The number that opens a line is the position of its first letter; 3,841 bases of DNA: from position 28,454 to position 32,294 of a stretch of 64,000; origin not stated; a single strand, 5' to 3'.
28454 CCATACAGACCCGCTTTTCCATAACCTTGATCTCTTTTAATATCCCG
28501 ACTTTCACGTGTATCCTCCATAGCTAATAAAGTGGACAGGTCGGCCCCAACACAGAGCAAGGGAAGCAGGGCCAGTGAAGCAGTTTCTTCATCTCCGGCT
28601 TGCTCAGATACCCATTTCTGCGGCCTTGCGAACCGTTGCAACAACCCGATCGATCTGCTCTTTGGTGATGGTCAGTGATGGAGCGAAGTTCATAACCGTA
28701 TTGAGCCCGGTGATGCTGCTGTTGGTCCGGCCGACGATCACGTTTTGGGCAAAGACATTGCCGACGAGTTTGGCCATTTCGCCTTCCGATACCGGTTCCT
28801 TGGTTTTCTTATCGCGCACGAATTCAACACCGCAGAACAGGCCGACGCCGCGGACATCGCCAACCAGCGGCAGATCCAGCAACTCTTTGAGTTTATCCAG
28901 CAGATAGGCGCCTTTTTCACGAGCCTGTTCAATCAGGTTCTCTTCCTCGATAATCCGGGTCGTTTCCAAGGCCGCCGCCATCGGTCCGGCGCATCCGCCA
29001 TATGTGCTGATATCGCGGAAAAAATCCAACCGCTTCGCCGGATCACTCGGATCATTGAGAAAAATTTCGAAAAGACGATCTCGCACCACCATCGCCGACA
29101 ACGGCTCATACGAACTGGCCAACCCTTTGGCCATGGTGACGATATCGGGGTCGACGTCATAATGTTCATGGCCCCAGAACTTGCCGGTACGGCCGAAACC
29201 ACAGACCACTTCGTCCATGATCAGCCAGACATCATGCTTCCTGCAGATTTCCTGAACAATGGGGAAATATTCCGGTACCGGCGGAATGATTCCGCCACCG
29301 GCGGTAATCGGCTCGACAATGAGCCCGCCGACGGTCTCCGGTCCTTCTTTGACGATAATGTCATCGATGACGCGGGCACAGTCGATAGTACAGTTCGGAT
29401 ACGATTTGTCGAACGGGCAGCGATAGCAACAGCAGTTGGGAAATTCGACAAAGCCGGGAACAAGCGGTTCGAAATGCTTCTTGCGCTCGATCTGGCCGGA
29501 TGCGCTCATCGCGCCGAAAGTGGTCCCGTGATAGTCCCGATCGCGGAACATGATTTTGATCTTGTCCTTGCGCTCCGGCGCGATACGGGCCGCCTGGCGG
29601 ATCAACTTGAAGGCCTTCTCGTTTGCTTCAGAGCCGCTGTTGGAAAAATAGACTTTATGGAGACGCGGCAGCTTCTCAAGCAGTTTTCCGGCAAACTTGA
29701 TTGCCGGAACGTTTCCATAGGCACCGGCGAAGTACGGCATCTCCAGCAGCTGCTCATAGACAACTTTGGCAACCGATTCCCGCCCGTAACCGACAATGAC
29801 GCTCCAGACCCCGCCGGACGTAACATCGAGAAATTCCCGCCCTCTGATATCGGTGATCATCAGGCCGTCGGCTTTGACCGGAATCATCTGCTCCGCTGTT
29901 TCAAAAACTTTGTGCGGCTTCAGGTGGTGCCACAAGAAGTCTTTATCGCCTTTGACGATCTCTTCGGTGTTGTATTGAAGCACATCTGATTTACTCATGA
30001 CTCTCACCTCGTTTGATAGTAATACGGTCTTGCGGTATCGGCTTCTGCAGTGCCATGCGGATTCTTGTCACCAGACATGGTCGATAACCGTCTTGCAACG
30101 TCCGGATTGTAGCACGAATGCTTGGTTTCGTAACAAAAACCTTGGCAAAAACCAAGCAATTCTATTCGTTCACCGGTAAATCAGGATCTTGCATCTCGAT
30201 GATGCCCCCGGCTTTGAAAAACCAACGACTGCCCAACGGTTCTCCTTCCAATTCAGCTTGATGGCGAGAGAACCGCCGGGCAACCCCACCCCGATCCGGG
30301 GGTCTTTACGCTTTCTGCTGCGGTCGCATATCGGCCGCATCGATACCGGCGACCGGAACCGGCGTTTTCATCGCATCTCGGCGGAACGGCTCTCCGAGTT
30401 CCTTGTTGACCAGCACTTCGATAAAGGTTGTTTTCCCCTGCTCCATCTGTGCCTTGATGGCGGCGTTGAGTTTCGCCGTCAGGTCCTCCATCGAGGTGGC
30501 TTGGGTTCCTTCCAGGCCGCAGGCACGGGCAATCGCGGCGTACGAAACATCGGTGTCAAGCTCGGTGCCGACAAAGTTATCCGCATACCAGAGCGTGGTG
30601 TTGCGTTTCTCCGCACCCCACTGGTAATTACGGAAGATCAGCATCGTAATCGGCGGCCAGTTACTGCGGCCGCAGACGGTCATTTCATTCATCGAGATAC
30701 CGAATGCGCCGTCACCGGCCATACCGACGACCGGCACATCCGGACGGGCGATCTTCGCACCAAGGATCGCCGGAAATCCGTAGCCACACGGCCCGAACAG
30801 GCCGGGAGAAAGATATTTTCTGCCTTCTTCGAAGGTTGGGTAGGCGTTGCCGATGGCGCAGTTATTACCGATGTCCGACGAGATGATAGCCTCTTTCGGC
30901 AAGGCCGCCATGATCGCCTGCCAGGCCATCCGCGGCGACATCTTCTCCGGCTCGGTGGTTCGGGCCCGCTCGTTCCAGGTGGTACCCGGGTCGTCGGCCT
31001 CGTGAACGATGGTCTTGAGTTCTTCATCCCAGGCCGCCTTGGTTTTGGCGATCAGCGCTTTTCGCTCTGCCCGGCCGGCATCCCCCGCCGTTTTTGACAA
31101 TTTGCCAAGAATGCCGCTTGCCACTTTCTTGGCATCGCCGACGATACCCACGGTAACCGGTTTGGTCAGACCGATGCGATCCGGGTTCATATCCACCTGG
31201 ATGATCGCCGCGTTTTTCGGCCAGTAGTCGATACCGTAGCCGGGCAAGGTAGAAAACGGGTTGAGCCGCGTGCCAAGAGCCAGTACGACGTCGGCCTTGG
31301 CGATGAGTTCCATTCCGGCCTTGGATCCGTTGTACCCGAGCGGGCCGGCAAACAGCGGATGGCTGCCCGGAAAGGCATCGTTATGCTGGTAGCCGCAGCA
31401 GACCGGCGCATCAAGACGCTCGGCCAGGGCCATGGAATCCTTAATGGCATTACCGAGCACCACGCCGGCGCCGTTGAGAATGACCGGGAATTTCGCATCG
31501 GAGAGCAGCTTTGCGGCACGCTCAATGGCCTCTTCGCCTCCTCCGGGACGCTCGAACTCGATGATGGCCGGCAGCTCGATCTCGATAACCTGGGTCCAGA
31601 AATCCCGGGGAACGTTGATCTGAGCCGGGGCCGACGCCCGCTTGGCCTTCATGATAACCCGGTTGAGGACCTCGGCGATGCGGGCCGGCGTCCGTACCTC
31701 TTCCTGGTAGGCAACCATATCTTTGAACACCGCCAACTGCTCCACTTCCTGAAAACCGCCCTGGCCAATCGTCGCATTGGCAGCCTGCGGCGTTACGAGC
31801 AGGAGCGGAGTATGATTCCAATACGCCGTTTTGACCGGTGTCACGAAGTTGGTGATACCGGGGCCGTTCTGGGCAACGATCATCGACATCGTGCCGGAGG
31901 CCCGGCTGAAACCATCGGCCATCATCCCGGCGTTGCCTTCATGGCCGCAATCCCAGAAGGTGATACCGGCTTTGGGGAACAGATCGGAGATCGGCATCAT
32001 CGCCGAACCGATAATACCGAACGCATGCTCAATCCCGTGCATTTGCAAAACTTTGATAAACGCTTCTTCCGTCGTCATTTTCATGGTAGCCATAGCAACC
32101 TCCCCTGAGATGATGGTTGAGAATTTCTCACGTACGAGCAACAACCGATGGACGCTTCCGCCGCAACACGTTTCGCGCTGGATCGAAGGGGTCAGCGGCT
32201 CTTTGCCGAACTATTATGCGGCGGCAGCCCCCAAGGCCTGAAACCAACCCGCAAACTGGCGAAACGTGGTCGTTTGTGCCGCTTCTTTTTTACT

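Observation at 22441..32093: Combined C-S and C-P cleavage cluster: Xsc, class III omega-aminotransferase, Ald, GntR and PhnX, convergent with a TRAP transporter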

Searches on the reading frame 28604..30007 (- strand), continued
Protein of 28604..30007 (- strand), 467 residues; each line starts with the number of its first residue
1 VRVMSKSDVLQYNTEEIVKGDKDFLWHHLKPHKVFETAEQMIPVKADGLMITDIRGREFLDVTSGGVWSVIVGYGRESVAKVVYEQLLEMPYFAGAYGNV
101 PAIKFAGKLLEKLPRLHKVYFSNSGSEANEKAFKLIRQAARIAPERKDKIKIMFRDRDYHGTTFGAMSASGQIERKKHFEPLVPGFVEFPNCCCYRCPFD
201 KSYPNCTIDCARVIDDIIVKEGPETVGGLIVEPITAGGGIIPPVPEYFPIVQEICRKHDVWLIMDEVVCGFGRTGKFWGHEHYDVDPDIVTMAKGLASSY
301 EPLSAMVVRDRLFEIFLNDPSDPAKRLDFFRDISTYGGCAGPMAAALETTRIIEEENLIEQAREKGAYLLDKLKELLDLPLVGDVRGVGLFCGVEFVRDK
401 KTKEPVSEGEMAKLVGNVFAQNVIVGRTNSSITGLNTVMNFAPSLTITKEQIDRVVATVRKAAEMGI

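Call 34: search_protein_families(library=ncbifam, proteins=[L035:8217-9056:+, L035:9063-9968:+, L035:10016-10816:-, L035:11690-13087:-, L043:6312-8012:+, L043:11207-12211:+, L018:13179-14051:+, L018:14081-15220:+, L050:13176-14114:+, L035:10888-11496:-], max_evalue=1e-8)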
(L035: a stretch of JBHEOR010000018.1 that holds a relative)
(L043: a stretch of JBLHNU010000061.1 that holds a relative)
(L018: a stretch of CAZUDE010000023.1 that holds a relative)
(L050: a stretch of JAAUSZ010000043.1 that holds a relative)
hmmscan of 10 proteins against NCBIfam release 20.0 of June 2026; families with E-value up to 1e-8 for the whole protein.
L035:8217-9056:+ (279 aa): 3 families
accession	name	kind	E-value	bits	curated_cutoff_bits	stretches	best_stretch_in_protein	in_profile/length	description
TIGR01422.2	phosphonatase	equivalog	4.3e-101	337.4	220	1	18-266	3-251/251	phosphonoacetaldehyde hydrolase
TIGR03351.1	PhnX-like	hypoth_equivalog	6.1e-29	101.6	218.9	1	18-215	3-191/220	phosphonatase-like hydrolase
NF053741.1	noncata_PA2803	equivalog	5.8e-21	75.3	240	1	19-279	3-191/191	HAD superfamily inactivated hydrolase PcrP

L035:9063-9968:+ (301 aa): 2 families
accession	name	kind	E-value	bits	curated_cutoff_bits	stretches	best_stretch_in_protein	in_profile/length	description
TIGR00018.1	panC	equivalog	3.3e-99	331.4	212.75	1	10-288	1-282/283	pantoate--beta-alanine ligase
NF010004.0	PRK13477.1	equivalog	1.9e-94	316.9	524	1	11-289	3-282/514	bifunctional pantoate--beta-alanine ligase/(d)CMP kinase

L035:10016-10816:- (266 aa): 0 families

L035:11690-13087:- (465 aa): 69 families (the best 25 are shown)
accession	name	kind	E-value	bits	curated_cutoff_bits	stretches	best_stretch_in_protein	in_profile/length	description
NF005812.0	PRK07678.1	subfamily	1.7e-137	458.8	488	1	14-463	9-449/451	aminotransferase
NF005102.0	PRK06541.1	equivalog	1.3e-99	333.9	574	1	15-459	12-451/460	aspartate aminotransferase family protein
NF004767.0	PRK06105.1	subfamily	3.4e-98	329.2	517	1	16-463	9-449/460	aminotransferase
NF005683.0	PRK07481.1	subfamily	2.2e-94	317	575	1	14-463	5-449/453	hypothetical protein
NF005682.0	PRK07480.1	subfamily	9.1e-91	304.8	510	1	19-464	17-452/459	aminotransferase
NF005684.0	PRK07482.1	subfamily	2.7e-89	299.8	687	1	14-463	7-454/464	hypothetical protein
NF005447.0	PRK07036.1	equivalog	1.7e-88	297.3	618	1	11-464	9-455/468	aminotransferase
NF005375.0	PRK06917.1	equivalog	5.8e-81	272.5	535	1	37-463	14-438/448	aspartate aminotransferase family protein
NF005685.0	PRK07483.1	equivalog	9.6e-80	268.6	485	1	36-462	11-436/444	aspartate aminotransferase family protein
TIGR00508.1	bioA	equivalog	1.2e-73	248.2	405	1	23-459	1-416/419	adenosylmethionine--8-amino-7-oxononanoate transaminase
NF004625.0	PRK05965.1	subfamily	6.8e-73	245.9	729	1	13-464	4-448/460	hypothetical protein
NF004718.0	PRK06062.1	subfamily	3.7e-71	240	472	1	22-461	23-446/454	hypothetical protein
NF004426.0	PRK05769.1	equivalog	1.7e-70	238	552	1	31-459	30-435/441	acetyl ornithine aminotransferase family protein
TIGR00707.1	argD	subfamily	5.3e-69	232.9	410.05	1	37-422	9-356/381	acetylornithine/succinylornithine family transaminase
NF052567.1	OmAmTferAptACaul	equivalog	1e-68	232.1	500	1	22-462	4-429/431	omega-aminotransferase AptA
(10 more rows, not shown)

L043:6312-8012:+ (566 aa): 41 families (the best 25 are shown)
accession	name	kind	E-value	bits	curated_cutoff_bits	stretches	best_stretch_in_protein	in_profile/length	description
TIGR03385.1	CoA_CoA_reduc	equivalog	1.3e-124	416.4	578.8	1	4-441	1-439/439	CoA-disulfide reductase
NF007123.0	PRK09564.1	equivalog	7.2e-102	341.3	458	1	3-444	1-443/444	CoA-disulfide reductase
NF010037.0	PRK13512.1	equivalog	7.6e-95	318.3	394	1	3-444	2-437/438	CoA-disulfide reductase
NF046103.1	NOXase_Strep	equivalog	6e-64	216.6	600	1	4-441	1-438/442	H2O-forming NADH oxidase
TIGR02374.1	nitri_red_nirB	equivalog_domain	5.6e-42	144.1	578.35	1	8-361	4-350/794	nitrite reductase large subunit NirB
NF003437.0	PRK04965.1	equivalog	1.5e-40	139.4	392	1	1-290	1-282/378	NADH:flavorubredoxin reductase NorW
NF042949.2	3PPDioc_HcaD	equivalog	2.8e-38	131.7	450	1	3-313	2-305/386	3-phenylpropionate/cinnamic acid dioxygenase ferredoxin--NAD(+) reductase subunit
NF045765.1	PhenlGlyoxDHPadH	equivalog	2e-36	125.8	475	1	3-343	3-339/416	NADH-dependent phenylglyoxylate dehydrogenase subunit epsilon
TIGR01350.1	lipoamide_DH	equivalog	1.9e-34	119.2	408.8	1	89-421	116-435/461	dihydrolipoyl dehydrogenase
NF011565.0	PRK14989.1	subfamily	1.5e-31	109.3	883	1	58-344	59-338/847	nitrite reductase large subunit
NF007286.0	PRK09754.1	equivalog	1.5e-28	99.7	447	1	2-282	3-276/400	phenylpropionate dioxygenase ferredoxin reductase subunit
TIGR02053.1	MerA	equivalog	1.2e-26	93.8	454.45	1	91-426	118-439/465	mercury(II) reductase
NF004776.0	PRK06116.1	equivalog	1.8e-26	93.2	480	1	106-419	131-432/450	glutathione-disulfide reductase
NF004943.0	PRK06292.2-1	equivalog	1.4e-24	86.7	432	1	90-421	116-436/456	dihydrolipoyl dehydrogenase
NF041853.1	hythiocyan_redase_MerA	equivalog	2.3e-24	86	650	1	90-421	105-422/440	hypothiocyanous acid reductase MerA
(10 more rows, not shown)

L043:11207-12211:+ (334 aa): 8 families
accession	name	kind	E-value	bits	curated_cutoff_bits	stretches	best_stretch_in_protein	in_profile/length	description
TIGR01422.2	phosphonatase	equivalog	1.1e-98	329.6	220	1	71-321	1-251/251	phosphonoacetaldehyde hydrolase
TIGR03351.1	PhnX-like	hypoth_equivalog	2.1e-26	93.3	218.9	1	71-274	1-194/220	phosphonatase-like hydrolase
NF053741.1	noncata_PA2803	equivalog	1.6e-20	73.9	240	1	74-334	3-191/191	HAD superfamily inactivated hydrolase PcrP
NF053653.1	InDiPhoBT2121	equivalog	6.9e-11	42.1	245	1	72-273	2-189/216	inorganic diphosphatase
NF009804.0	PRK13288.1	equivalog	1.7e-10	40.7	218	1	146-274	60-186/215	pyrophosphatase PpaX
TIGR01454.1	AHBA_synth_RP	hypoth_equivalog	7.7e-10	38.7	246.65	1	165-289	72-190/205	AHBA synthesis associated protein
TIGR01990.1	bPGM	equivalog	4.7e-09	36.5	189.4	1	72-269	2-186/187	beta-phosphoglucomutase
NF009695.0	PRK13222.1-2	equivalog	5.6e-09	35.8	225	0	69-275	4-199/226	phosphoglycolate phosphatase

L018:13179-14051:+ (290 aa): 3 families
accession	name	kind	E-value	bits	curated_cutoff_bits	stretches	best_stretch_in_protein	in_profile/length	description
TIGR01422.2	phosphonatase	equivalog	6.2e-97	323.8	220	1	24-274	1-251/251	phosphonoacetaldehyde hydrolase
TIGR03351.1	PhnX-like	hypoth_equivalog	1.9e-23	83.6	218.9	1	24-226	1-193/220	phosphonatase-like hydrolase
NF053741.1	noncata_PA2803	equivalog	1.2e-11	44.9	240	1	117-280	26-184/191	HAD superfamily inactivated hydrolase PcrP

L018:14081-15220:+ (379 aa): 8 families
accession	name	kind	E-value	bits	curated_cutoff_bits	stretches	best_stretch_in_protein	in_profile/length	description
NF010047.0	PRK13523.1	equivalog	1.6e-70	237.8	431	1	5-336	3-317/339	NADPH dehydrogenase NamA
TIGR03997.1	mycofact_OYE_2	equivalog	1.7e-68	231.6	793.15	1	7-373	2-362/645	mycofactocin system FadH/OYE family oxidoreductase 2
NF041087.1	bile_acid_BaiCD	equivalog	3e-66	223.8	825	1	6-374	3-366/642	bile acid Fe-S flavoenzyme BaiCD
NF006101.0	PRK08255.1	equivalog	5.9e-51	173.5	1078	1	9-334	401-725/768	bifunctional salicylyl-CoA 5-hydroxylase/oxidoreductase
NF045592.1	bili_reduct_N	equivalog_domain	1.3e-46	159.4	425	1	7-370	2-362/363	bilirubin reductase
NF045599.1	bili_reduct_long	exception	1.3e-45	155.9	750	1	9-373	3-366/641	bilirubin reductase, long form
NF007899.0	PRK10605.1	subfamily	1.3e-34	120.1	403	2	133-209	149-225/365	N-ethylmaleimide reductase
TIGR03996.1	mycofact_OYE_1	hypoth_equivalog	1.7e-28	99.6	627.9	1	13-351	8-335/633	mycofactocin system FadH/OYE family oxidoreductase 1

L050:13176-14114:+ (312 aa): 3 families
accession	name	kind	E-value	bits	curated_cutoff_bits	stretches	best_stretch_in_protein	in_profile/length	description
TIGR01422.2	phosphonatase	equivalog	7.9e-99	330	220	1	24-274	1-251/251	phosphonoacetaldehyde hydrolase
TIGR03351.1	PhnX-like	hypoth_equivalog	2.7e-24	86.3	218.9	1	24-227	1-194/220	phosphonatase-like hydrolase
NF053741.1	noncata_PA2803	equivalog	6.9e-12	45.8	240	1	165-280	68-184/191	HAD superfamily inactivated hydrolase PcrP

L035:10888-11496:- (202 aa): 7 families
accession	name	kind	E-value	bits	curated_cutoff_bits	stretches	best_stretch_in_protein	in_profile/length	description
NF040947.1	trans_reg_LysM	equivalog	6.6e-23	81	180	1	45-181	1-135/136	HTH-type transcriptional regulator LysM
NF053758.1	ChrTpTrnRegChrS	equivalog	1.5e-21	76.8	250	1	41-185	8-153/158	chromate efflux transcriptional regulator ChrS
NF040820.1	trans_reg_LrpA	equivalog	1.6e-19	70.2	250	1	45-183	2-141/141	HTH-type transcriptional regulator LrpA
NF008384.0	PRK11179.1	equivalog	4e-18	65.7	227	1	42-180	4-144/153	transcriptional regulator AsnC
NF041396.1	TranRegLrp_Halo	equivalog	5.6e-13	49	190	1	46-183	4-141/149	HTH-type transcriptional regulator Lrp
NF041395.1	TranRegLrpA1_Halo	equivalog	2.1e-12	47.2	250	1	46-179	4-138/142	HTH-type transcriptional regulator LrpA1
NF008370.0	PRK11169.1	equivalog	1.4e-10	41.1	233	1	42-184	9-155/164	leucine-responsive transcriptional regulator Lrp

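Call 58: search_protein_families(library=pfam, proteins=[L018:15189-16397:-, L018:16394-18346:-, L043:10624-11283:+], max_evalue=0.00001)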
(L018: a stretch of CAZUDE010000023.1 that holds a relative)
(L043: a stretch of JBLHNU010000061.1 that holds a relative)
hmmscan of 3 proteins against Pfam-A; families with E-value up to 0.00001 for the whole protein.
L018:15189-16397:- (402 aa): 1 family
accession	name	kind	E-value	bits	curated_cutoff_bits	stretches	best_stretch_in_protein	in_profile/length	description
PF07690.21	MFS_1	-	1.6e-08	34.3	33.4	1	54-322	41-309/347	Major Facilitator Superfamily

L018:16394-18346:- (650 aa): 2 families
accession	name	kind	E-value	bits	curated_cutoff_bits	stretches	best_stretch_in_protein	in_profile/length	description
PF02730.20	AFOR_N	-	2.3e-62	210.7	29.8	1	32-231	1-199/199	Aldehyde ferredoxin oxidoreductase, N-terminal domain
PF01314.23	AFOR_C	-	7e-44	150.9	27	1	269-650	64-385/385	Aldehyde ferredoxin oxidoreductase, domains 2 & 3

L043:10624-11283:+ (219 aa): 2 families
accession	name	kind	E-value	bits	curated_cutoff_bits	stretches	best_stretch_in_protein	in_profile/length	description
PF07729.17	FCD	-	1.2e-13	52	24.3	1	84-194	1-112/125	FCD domain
PF00392.27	GntR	-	6.7e-13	48.5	27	1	14-74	3-64/64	Bacterial regulatory proteins, gntR family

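Call 61: search_solved_structures(query=window:28604-29998:-, max_evalue=1e-100, show_alignments=1)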
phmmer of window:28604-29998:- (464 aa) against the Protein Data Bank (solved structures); distinct sequences matched with E-value up to 1e-100: 1.
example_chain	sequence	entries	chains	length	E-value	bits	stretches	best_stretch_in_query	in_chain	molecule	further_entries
3n5m_A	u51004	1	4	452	2.3e-110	372.7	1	10-461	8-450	Adenosylmethionine-8-amino-7-oxononanoate aminotransferase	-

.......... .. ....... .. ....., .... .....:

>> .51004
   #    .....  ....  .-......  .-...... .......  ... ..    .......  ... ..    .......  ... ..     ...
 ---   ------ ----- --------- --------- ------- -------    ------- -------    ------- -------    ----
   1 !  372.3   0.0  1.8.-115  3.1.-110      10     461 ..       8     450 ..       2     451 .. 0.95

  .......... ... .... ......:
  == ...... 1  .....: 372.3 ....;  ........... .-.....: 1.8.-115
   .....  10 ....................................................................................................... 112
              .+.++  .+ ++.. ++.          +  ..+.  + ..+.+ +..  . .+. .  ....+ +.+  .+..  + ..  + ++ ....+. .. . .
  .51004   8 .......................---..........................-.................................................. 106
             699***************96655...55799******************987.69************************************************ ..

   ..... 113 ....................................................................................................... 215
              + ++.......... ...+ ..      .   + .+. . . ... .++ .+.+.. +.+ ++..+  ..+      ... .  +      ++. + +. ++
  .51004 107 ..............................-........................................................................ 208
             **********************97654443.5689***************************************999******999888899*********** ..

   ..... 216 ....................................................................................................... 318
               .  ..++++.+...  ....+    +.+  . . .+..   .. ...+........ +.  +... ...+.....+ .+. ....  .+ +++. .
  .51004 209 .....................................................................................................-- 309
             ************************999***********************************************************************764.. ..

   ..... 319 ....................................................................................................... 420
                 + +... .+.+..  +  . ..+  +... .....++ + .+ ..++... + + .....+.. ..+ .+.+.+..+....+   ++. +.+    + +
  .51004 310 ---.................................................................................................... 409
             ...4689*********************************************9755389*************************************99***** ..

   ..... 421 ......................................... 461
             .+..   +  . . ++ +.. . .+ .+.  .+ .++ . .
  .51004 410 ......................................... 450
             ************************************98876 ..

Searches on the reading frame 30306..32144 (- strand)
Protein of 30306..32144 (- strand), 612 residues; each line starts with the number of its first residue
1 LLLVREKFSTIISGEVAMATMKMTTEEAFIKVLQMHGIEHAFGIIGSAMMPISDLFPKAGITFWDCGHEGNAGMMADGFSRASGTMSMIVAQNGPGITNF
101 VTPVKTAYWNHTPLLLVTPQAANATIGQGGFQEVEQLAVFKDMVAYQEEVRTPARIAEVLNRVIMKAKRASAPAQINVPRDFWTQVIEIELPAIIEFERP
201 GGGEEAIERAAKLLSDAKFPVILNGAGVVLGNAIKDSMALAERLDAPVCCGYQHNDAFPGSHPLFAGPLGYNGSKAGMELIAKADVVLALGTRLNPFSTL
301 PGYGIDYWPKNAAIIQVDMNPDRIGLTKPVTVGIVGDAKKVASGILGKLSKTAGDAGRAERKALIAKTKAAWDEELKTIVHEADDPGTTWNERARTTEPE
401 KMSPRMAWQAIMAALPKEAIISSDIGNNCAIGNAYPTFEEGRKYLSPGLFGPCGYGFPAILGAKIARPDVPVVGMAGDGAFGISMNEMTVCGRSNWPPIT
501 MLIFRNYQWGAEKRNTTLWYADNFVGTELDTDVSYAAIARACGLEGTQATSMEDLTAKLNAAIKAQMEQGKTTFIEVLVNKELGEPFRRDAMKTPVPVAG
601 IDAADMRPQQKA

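Call 3: search_protein_families(library=pfam, proteins=[window:30306-32144:-])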
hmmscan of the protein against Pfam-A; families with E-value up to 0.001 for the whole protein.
window:30306-32144:- (612 aa): 3 families
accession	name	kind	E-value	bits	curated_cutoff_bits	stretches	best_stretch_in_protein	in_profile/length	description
PF00205.28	TPP_enzyme_M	-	3.2e-35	121.3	30.4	1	207-342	1-134/137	Thiamine pyrophosphate enzyme, central domain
PF02775.26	TPP_enzyme_C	-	1.9e-32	112.6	21.9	1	424-577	1-151/151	Thiamine pyrophosphate enzyme, C-terminal TPP binding domain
PF02776.23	TPP_enzyme_N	-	1.1e-29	103.1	26.8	1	23-138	1-118/119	Thiamine pyrophosphate enzyme, N-terminal TPP binding domain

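Call 4: search_protein_families(library=ncbifam, proteins=[window:30306-32144:-])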
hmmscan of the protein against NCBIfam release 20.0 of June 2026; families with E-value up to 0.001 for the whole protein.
window:30306-32144:- (612 aa): 53 families (the best 25 are shown)
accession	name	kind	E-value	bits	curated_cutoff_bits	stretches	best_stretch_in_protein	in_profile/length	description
NF005713.0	PRK07525.1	subfamily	0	1021.6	620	1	19-608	2-591/592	sulfoacetaldehyde acetyltransferase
TIGR03457.1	sulphoacet_xsc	equivalog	1.6e-276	918.3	676.4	1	22-598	1-575/579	sulfoacetaldehyde acetyltransferase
TIGR00118.1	acolac_lg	equivalog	2.7e-88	296.9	538.35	1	23-582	1-537/557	biosynthetic-type acetolactate synthase large subunit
NF004919.0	PRK06276.1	equivalog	2.6e-85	286.9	866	1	23-581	1-540/582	acetolactate synthase large subunit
NF004710.0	PRK06048.1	equivalog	1.7e-82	277.7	976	1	19-582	4-540/561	acetolactate synthase large subunit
NF006122.0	PRK08266.1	subfamily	3.4e-78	263.5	571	2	21-379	2-352/543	hypothetical protein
NF006052.0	PRK08199.1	subfamily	5.3e-78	262.7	539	1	20-583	5-541/559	thiamine pyrophosphate protein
NF005058.0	PRK06466.1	equivalog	2e-72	244.5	951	1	23-581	4-549/574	acetolactate synthase 3 large subunit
NF005712.0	PRK07524.1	subfamily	4.4e-71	239.9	500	1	23-580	3-530/536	5-guanidino-2-oxopentanoate decarboxylase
NF005860.0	PRK07789.1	equivalog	4.5e-71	239.9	881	1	15-564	26-566/615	acetolactate synthase large subunit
NF006524.0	PRK08978.1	equivalog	1.7e-68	231.2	738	1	26-580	4-525/548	acetolactate synthase 2 catalytic subunit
NF005039.0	PRK06456.1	equivalog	1.6e-67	228.3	868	1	29-582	8-547/572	acetolactate synthase large subunit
NF006016.1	PRK08155.1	equivalog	1.9e-66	224.7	870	1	21-566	1-523/554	acetolactate synthase large subunit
NF006319.0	PRK08527.1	equivalog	4.1e-65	220.3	905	1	21-581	2-540/565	acetolactate synthase large subunit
NF006377.0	PRK08611.1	equivalog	1.3e-64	218.8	742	1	21-581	2-531/576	pyruvate oxidase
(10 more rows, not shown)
